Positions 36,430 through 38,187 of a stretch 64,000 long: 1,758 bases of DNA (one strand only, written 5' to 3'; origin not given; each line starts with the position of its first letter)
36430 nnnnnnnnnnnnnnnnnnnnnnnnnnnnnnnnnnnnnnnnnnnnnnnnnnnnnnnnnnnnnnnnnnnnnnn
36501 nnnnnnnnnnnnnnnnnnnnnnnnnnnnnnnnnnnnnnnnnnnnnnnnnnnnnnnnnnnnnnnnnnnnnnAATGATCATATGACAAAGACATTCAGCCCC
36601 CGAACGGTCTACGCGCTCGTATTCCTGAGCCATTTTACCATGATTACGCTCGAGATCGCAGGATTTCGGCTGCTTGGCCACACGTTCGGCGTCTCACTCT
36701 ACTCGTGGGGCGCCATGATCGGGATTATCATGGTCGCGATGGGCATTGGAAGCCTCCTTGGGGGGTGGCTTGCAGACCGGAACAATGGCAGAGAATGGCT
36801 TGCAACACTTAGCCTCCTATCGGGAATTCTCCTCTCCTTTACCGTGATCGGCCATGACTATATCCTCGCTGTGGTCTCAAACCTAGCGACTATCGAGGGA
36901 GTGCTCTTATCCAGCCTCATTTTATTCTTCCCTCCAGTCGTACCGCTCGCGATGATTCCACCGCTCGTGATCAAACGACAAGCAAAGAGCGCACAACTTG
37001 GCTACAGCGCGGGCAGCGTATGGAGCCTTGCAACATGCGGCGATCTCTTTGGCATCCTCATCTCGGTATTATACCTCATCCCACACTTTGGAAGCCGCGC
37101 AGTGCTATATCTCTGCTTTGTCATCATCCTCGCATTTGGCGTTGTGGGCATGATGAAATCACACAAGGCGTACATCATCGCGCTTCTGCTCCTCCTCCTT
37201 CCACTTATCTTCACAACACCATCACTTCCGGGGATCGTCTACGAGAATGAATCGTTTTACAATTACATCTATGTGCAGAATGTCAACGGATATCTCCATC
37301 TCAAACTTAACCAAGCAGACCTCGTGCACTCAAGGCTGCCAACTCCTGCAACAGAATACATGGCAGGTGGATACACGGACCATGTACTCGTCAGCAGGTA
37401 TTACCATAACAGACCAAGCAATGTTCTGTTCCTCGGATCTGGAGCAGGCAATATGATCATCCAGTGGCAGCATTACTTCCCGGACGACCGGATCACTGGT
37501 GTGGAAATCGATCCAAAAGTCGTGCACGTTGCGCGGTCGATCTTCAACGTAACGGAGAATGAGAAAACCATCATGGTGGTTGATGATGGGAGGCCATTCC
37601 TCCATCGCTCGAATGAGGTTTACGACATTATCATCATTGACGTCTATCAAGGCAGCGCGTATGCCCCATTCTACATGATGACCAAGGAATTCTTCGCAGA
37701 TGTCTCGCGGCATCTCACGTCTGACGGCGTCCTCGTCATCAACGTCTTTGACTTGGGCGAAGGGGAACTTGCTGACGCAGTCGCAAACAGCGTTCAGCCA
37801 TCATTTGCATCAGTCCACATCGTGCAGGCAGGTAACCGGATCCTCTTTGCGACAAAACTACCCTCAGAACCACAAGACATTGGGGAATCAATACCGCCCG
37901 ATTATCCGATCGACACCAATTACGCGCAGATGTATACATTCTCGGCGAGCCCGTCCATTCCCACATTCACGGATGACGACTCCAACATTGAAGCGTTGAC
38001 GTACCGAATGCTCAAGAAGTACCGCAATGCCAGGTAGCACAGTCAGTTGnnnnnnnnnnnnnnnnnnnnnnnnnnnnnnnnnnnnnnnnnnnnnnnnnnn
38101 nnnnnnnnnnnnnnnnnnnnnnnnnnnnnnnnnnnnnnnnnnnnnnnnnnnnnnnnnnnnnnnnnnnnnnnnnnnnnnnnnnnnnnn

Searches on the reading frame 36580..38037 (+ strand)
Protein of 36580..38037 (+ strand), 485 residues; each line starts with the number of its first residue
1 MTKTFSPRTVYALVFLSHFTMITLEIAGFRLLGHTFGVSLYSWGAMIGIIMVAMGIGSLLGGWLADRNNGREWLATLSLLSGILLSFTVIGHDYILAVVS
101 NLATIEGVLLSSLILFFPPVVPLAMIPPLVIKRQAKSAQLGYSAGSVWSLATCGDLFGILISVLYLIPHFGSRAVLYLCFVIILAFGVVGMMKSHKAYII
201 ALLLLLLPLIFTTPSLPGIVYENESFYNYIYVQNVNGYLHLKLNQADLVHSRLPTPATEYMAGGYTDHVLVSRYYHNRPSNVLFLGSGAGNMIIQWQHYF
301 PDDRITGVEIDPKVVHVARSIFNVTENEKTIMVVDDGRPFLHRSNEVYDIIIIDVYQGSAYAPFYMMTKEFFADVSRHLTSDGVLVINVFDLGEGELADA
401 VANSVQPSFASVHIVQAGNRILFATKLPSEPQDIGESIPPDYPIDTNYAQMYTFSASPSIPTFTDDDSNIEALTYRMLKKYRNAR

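Call 13: search_protein_families(library=ncbifam, proteins=[window:36580-38037:+], max_evalue=0.00001)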
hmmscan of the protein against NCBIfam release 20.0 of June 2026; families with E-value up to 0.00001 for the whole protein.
window:36580-38037:+ (485 aa): 6 families
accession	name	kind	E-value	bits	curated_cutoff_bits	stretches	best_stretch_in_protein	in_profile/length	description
NF037959.1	MFS_SpdSyn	subfamily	8.2e-48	163.3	40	1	22-441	5-447/480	fused MFS/spermidine synthase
NF003380.0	PRK04457.1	equivalog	4e-23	81.8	304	1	261-425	52-218/265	polyamine aminopropyltransferase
NF002010.0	PRK00811.1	equivalog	2.6e-16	59.7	260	1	271-416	71-221/287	polyamine aminopropyltransferase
NF002956.0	PRK03612.1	equivalog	1.5e-13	50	472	1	276-388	297-416/522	polyamine aminopropyltransferase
TIGR00417.1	speE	equivalog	1.9e-13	50.3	249.55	1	271-388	65-185/271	spermidine synthase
NF002435.0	PRK01581.1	equivalog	2.3e-10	40.1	537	1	278-387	150-266/374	polyamine aminopropyltransferase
